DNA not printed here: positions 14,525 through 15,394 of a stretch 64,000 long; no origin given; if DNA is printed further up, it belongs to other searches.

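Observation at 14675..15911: Overlapping gene pair encoding an AspH-like beta-hydroxylase and a PAPS-type sulfotransferase between structural and Clp genes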

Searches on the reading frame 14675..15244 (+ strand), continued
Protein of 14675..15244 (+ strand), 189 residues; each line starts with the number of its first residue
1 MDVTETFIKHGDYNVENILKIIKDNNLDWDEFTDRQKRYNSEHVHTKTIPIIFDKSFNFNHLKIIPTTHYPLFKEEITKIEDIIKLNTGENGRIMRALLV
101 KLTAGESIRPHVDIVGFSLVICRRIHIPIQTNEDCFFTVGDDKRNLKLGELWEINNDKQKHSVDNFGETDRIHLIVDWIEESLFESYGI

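Call 31: fold_search(model_id=the predicted structure, library=pdb)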
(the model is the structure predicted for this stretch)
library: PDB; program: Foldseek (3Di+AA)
matches with E <= 10: 1723; with E <= 0.001: 349
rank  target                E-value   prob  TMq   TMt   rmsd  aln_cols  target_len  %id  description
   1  4p7w                  3.1e-10  1.00  0.67  0.47   3.8       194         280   18  L-proline-bound L-proline cis-4-hydroxylase (released 2014-09-17)
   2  4p7x                  3.0e-09  1.00  0.65  0.45   3.6       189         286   18  L-pipecolic acid-bound L-proline cis-4-hydroxylase (released 2014-09-17)
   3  7v4o_A                5.6e-08  1.00  0.61  0.66   5.4       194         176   14  Unique non-heme hydroxylase in biosynthesis of nucleoside antibiotic pathway uncover mechanism of reaction (released 2022-02-23)
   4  7v4f_A                6.0e-08  1.00  0.61  0.68   5.5       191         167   15  Unique non-heme hydroxylase in biosynthesis of nucleoside antibiotic pathway uncover mechanism of reaction (released 2022-02-23)
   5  7v4m                  1.2e-07  1.00  0.62  0.69   5.4       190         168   14  Unique non-heme hydroxylase in biosynthesis of nucleoside antibiotic pathway uncover mechanism of reaction (released 2022-02-23)
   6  1e5r_B                1.9e-07  1.00  0.56  0.42   5.1       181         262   16  Proline 3-hydroxylase (type II) -apo form (released 2001-07-26)
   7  1e5r_A                4.3e-07  1.00  0.47  0.35   4.1       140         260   19  Proline 3-hydroxylase (type II) -apo form (released 2001-07-26)
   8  1e5s_B                5.2e-07  1.00  0.55  0.43   6.8       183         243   18  Proline 3-hydroxylase (type II) - Iron form (released 2001-07-26)
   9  6n1f_C                7.9e-07  1.00  0.54  0.51  10.8       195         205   11  Crystal structure of Oxidoreductase, 2OG-Fe(II) oxygenase family, from Burkholderia pseudomallei (released 2018-12-19)
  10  5apa                  7.9e-07  1.00  0.49  0.47   9.0       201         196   13  Crystal structure of human aspartate beta-hydroxylase isoform a (released 2015-09-23)
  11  7v4p_A                9.4e-07  1.00  0.60  0.66   5.6       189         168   13  Unique non-heme hydroxylase in biosynthesis of nucleoside antibiotic pathway uncover mechanism of reaction (released 2022-02-23)
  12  6n1f_A                1.5e-06  1.00  0.53  0.49  10.9       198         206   12  Crystal structure of Oxidoreductase, 2OG-Fe(II) oxygenase family, from Burkholderia pseudomallei (released 2018-12-19)
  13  6n1f_D                1.7e-06  1.00  0.54  0.48   3.5       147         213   12  Crystal structure of Oxidoreductase, 2OG-Fe(II) oxygenase family, from Burkholderia pseudomallei (released 2018-12-19)
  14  6n1f_B                1.8e-06  1.00  0.57  0.52   3.2       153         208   12  Crystal structure of Oxidoreductase, 2OG-Fe(II) oxygenase family, from Burkholderia pseudomallei (released 2018-12-19)
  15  6yyu                  2.6e-06  1.00  0.54  0.27   5.0       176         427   15  Aspartyl/Asparaginyl beta-hydroxylase (AspH) oxygenase and TPR domains in complex with manganese and 2-oxoglutarate (released 2021-03-17)
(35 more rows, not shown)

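Call 37: find_related_loci(query=A1, collection=viral_contigs, flank=5000)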
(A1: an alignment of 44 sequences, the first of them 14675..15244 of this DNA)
Query A1 (189 aa) in viral_contigs; peptide patterns used: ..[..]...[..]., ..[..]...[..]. (x = any residue, [..] = any of these).
393 stretches matched a pattern; 323 encode a relative of the query (tblastn E <= 1e-3); the best 80 are kept; 79 distinct loci.
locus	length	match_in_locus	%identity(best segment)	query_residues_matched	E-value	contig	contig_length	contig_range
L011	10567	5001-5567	96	1-189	2e-122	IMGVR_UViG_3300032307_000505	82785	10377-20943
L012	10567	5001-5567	95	1-189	7e-121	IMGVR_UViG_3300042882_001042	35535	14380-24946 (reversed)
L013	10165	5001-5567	95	1-189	7e-121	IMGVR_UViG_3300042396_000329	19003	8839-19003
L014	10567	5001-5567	95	1-189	7e-121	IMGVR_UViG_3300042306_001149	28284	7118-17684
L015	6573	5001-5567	95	1-189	2e-120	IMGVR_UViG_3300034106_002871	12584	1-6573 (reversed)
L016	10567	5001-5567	94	1-189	8e-110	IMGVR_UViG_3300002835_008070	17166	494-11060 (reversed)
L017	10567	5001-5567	94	1-189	8e-110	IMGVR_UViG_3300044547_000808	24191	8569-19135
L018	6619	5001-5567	94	1-189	8e-110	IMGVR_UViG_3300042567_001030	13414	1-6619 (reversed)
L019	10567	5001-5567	94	1-189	8e-110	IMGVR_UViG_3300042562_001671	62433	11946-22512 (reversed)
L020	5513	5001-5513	95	1-171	2e-109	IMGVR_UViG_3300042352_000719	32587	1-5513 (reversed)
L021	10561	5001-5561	82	1-187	8e-104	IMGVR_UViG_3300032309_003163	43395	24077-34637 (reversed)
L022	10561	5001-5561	81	1-187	1e-101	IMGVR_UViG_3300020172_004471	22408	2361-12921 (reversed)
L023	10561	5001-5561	81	1-187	2e-101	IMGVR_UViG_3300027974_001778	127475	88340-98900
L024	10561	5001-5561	81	1-187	2e-101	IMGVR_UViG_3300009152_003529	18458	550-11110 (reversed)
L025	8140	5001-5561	81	1-187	2e-101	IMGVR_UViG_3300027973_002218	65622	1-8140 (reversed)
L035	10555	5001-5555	69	1-186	2e-82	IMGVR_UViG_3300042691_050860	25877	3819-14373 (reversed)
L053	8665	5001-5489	46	11-179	8e-41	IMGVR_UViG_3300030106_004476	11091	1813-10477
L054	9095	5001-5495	47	11-181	1e-40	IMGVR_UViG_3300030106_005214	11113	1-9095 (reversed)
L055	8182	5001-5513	47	11-187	3e-40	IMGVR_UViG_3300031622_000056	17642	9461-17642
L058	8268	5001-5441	50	28-179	5e-40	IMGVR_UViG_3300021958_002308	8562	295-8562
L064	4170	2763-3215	50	28-183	2e-39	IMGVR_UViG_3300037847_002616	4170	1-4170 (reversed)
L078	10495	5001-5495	44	11-179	2e-34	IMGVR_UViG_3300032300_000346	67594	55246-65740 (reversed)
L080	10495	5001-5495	44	11-179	6e-34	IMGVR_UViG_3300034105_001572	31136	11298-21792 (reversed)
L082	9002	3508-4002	44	11-179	5e-34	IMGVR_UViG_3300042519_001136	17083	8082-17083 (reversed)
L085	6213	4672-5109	49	28-178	8e-34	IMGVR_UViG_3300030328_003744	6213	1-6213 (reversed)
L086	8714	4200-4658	44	29-186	4e-33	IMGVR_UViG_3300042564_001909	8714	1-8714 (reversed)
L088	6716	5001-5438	48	28-178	5e-33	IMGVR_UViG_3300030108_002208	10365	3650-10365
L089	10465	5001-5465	46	23-179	8e-33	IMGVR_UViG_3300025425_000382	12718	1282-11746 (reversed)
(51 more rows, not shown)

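Call 40: search_protein_families(library=pfam, proteins=[L078:4251-5510:+, L085:3850-5118:+], max_evalue=0.1)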
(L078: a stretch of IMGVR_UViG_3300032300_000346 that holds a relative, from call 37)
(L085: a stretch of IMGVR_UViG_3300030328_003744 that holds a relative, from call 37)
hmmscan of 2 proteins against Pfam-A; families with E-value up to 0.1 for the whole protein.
L078:4251-5510:+ (419 aa): 3 families
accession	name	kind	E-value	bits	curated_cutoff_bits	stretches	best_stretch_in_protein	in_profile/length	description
PF05118.21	Asp_Arg_Hydrox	-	3.9e-16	59.7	22.6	1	270-414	37-154/157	Aspartyl/Asparaginyl beta-hydroxylase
PF13469.12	Sulfotransfer_3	-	2.6e-11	44.6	27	1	10-185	9-213/216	Sulfotransferase family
PF00685.33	Sulfotransfer_1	-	0.0089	15.9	22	0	111-191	92-195/255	Sulfotransferase domain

L085:3850-5118:+ (422 aa): 4 families
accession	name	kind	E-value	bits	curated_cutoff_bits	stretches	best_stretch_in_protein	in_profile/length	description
PF05118.21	Asp_Arg_Hydrox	-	2.7e-12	47.2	22.6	1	321-421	55-155/157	Aspartyl/Asparaginyl beta-hydroxylase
PF13469.12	Sulfotransfer_3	-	7.6e-10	39.8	27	1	5-183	2-211/216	Sulfotransferase family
PF00685.33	Sulfotransfer_1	-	0.00064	19.6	22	1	5-185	4-182/255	Sulfotransferase domain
PF16344.10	FecR_C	-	0.019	15.5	24.4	1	37-80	22-67/70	FecR, C-terminal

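Call 42: search_protein_families(library=pfam, proteins=[L078:2875-3774:+, L089:5459-5875:+, L089:5859-6221:+, L054:5483-6001:+, L058:4435-4938:+, L086:1119-1760:+, L085:2521-3201:+, L085:1063-1617:+, L078:606-2303:+, L078:6168-6530:+], max_evalue=0.01)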
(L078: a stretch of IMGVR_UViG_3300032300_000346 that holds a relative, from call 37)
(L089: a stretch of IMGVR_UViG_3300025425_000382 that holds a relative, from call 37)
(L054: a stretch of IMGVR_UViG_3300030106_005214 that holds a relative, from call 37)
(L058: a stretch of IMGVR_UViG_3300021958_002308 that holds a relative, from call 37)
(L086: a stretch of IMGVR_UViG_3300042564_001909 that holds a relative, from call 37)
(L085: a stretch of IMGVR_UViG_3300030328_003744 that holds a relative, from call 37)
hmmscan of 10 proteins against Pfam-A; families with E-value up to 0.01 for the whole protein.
L078:2875-3774:+ (299 aa): 3 families
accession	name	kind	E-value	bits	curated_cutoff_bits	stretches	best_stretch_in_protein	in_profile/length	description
PF13469.12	Sulfotransfer_3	-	1.1e-18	68.8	27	1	19-225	3-213/216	Sulfotransferase family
PF00685.33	Sulfotransfer_1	-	8.6e-09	35.6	22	1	19-226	5-183/255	Sulfotransferase domain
PF17784.7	Sulfotransfer_4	-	6.5e-07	29.8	22.8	1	20-142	4-113/215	Sulfotransferase domain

L089:5459-5875:+ (138 aa): 12 families
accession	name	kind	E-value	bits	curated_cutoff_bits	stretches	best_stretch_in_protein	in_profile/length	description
PF13671.12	AAA_33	-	1.2e-06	29.3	27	1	12-79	2-77/143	AAA domain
PF13207.12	AAA_17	-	3.6e-05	24.5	27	1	15-46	1-33/136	AAA domain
PF13238.12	AAA_18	-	9e-05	23.4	29.4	1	12-42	1-27/128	AAA domain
PF13521.12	AAA_28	-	0.0003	21.5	27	1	12-68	2-54/164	AAA domain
PF00004.35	AAA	-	0.00049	21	21.2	1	12-62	1-50/131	ATPase family associated with various cellular activities (AAA)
PF01583.26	APS_kinase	-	0.00055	20.4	21.1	1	12-89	5-91/152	Adenylylsulphate kinase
PF08433.16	KTI12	-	0.00075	19.5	22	1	12-33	4-25/271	Chromatin associated protein KTI12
PF00503.26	G-alpha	-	0.0018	17.9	48.8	1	7-66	19-77/333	G-protein alpha subunit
PF13479.12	AAA_24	-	0.0026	18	27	1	11-42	4-32/195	AAA domain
PF06414.18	Zeta_toxin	-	0.0028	17.6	22.3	1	12-50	19-61/199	Zeta toxin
PF13401.12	AAA_22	-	0.0039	18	27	1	12-34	8-30/130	AAA domain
PF20720.3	nSTAND3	-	0.0041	17.3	27.2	1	12-51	20-58/155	Novel STAND NTPase 3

L089:5859-6221:+ (120 aa): 2 families
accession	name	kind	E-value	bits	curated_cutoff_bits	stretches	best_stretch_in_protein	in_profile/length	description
PF01467.32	CTP_transf_like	-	2.7e-05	24.8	21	1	11-62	2-53/133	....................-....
PF01747.23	ATP-sulfurylase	-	0.0061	16.4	24.3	0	45-116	121-193/212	ATP-sulfurylase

L054:5483-6001:+ (172 aa): 1 family
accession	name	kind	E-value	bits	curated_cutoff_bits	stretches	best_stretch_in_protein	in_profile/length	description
PF07677.20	A2M_recep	-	0.0093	17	21.7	0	20-83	10-74/95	A-macroglobulin receptor binding domain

L058:4435-4938:+ (167 aa): 2 families
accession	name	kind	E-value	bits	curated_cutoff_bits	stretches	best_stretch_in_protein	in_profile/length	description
PF13640.12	2OG-FeII_Oxy_3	-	0.0033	18.8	27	1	91-152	23-94/98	2OG-Fe(II) oxygenase superfamily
PF13759.12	2OG-FeII_Oxy_5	-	0.0059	17.4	27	0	119-149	65-96/101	Putative 2OG-Fe(II) oxygenase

L086:1119-1760:+ (213 aa): 2 families
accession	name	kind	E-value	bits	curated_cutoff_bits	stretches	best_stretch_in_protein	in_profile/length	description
PF13640.12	2OG-FeII_Oxy_3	-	6e-16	59.6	27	1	100-206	1-96/98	2OG-Fe(II) oxygenase superfamily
PF13759.12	2OG-FeII_Oxy_5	-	0.0091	16.8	27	0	177-201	71-96/101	Putative 2OG-Fe(II) oxygenase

L085:2521-3201:+ (226 aa): 1 family
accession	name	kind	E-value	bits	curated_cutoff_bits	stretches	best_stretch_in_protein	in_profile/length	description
PF13759.12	2OG-FeII_Oxy_5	-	1.8e-07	31.9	27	1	111-219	1-99/101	Putative 2OG-Fe(II) oxygenase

L085:1063-1617:+ (184 aa): 2 families
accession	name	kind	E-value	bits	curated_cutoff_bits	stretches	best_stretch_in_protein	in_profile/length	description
PF13640.12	2OG-FeII_Oxy_3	-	0.00019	22.8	27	1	115-181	12-98/98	2OG-Fe(II) oxygenase superfamily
PF13759.12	2OG-FeII_Oxy_5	-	0.00098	19.9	27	0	145-179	67-101/101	Putative 2OG-Fe(II) oxygenase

L078:606-2303:+ (565 aa): 2 families
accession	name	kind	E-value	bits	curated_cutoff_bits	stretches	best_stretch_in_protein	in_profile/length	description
PF16861.10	Carbam_trans_C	-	6.3e-59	198.8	27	1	393-558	2-166/170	Carbamoyltransferase C-terminus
PF02543.21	Carbam_trans_N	-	2.5e-22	80.2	24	2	98-343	127-345/346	Carbamoyltransferase N-terminus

L078:6168-6530:+ (120 aa): 4 families
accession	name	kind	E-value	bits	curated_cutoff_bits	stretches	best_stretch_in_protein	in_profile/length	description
PF07883.17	Cupin_2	-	6.7e-07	29.4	27.2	1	31-93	6-60/70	Cupin domain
PF00190.28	Cupin_1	-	6.6e-06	26.2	22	1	32-104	41-116/151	Cupin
PF06052.18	3-HAO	-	0.0012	18.9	25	1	40-112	47-119/151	3-hydroxyanthranilic acid dioxygenase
PF08007.18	JmjC_2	-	0.0059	16.6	22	1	59-100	77-116/127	JmjC domain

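Call 50: search_dna_similar(query=L085:3850-5118:+, collection=phages, mode=protein, max_rows=25, max_evalue=0.001)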
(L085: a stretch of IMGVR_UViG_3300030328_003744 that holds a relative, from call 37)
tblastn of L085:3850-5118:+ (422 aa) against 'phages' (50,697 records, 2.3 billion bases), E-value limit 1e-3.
Records with a match: 7; places in all: 8; records where one place covers at least 80% of the query: 0.
Best place of each record, by identity: <60% 7.
By first word of the organism name: Synechococcus 4; Marine 2; Limnohabitans 1.
By host as written in the record: Synechococcus sp. WH7803 2; - 2; Synechococcus sp. KCZYC6 2; Limnohabitans sp. DCL3 1.
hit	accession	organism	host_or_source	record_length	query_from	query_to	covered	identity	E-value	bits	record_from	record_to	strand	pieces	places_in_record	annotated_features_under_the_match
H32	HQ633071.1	Synechococcus phage S-SKS1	Synechococcus sp. WH7803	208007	1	249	59%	26.5%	3e-12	75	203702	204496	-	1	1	sulfotransferase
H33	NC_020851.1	Synechococcus phage S-SKS1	Synechococcus sp. WH7803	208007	1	249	59%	26.5%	3e-12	75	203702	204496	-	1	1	sulfotransferase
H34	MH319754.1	Marine virus AG-345-L05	single cell amplified by WGA-X; seawater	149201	2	240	57%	26.1%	4e-8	62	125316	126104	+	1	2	record has no annotation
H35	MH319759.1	Marine virus AG-345-O18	single cell amplified by WGA-X; seawater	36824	3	240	56%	24.7%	7e-5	51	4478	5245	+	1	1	record has no annotation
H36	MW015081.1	Synechococcus phage S-SRM01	Synechococcus sp. KCZYC6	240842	1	121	29%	33.6%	2e-7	60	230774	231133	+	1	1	sulfotransferase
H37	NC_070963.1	Synechococcus phage S-SRM01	Synechococcus sp. KCZYC6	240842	1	121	29%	33.6%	2e-7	60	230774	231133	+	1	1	sulfotransferase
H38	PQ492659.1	Limnohabitans phage DC33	Limnohabitans sp. DCL3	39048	316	419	25%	35.2%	1e-9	66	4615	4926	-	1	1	hypothetical protein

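Call 51: search_dna_similar(query=L078:4251-5510:+, collection=phages, mode=protein, max_rows=25, max_evalue=0.001)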
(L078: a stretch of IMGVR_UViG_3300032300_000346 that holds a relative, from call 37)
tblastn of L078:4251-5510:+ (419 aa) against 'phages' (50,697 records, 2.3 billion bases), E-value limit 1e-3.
Records with a match: 2; places in all: 2; records where one place covers at least 80% of the query: 0.
Best place of each record, by identity: <60% 2.
By first word of the organism name: Limnohabitans 1; Pseudomonas 1.
By host as written in the record: Limnohabitans sp. DCL3 1; Pseudomonas fluorescens 1.
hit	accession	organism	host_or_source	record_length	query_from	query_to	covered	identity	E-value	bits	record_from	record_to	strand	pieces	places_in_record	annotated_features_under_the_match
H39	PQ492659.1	Limnohabitans phage DC33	Limnohabitans sp. DCL3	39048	236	416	43%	28.6%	2e-14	81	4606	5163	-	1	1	hypothetical protein (x2)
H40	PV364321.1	Pseudomonas phage PfAn1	Pseudomonas fluorescens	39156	298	413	28%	29.9%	2e-4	50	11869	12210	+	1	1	hypothetical protein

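Call 52: get_annotated_region(hit=H39, flank=4000)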
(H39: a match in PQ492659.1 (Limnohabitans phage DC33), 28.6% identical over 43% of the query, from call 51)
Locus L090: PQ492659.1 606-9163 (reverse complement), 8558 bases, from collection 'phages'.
description: Limnohabitans phage DC33, complete genome.
organism: Limnohabitans phage DC33 (NCBI taxid 3390365)
taxonomy: Viruses; Monodnaviria; Loebvirae; Hofneiviricota; Faserviricetes; Tubulavirales; Inoviridae
host: Limnohabitans sp. DCL3; source: freshwater; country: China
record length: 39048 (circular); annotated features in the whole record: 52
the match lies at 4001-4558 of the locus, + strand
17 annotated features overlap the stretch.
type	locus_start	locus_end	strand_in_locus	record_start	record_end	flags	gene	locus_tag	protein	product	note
CDS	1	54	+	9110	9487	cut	-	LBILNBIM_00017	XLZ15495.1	hypothetical protein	-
CDS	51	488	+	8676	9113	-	-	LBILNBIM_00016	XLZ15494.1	hypothetical protein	-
CDS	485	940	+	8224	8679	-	-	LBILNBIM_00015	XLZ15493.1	hypothetical protein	-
CDS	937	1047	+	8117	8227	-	-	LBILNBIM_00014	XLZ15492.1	hypothetical protein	-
CDS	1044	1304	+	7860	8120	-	-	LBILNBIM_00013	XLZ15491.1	hypothetical protein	-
CDS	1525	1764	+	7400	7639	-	-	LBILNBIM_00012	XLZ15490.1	hypothetical protein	-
CDS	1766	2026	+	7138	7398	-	-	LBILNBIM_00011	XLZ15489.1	hypothetical protein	-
CDS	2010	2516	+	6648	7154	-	-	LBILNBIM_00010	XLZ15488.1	hypothetical protein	-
CDS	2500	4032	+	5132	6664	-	-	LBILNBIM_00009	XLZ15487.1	hypothetical protein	-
CDS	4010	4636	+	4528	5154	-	-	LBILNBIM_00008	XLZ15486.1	hypothetical protein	-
CDS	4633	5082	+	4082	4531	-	-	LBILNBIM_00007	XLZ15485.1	hypothetical protein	-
CDS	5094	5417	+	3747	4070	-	-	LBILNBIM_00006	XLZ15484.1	hypothetical protein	-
CDS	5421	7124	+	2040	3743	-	-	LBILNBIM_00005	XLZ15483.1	hypothetical protein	-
CDS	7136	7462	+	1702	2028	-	-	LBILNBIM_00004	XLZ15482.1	hypothetical protein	-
CDS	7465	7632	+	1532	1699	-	-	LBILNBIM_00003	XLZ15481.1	hypothetical protein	-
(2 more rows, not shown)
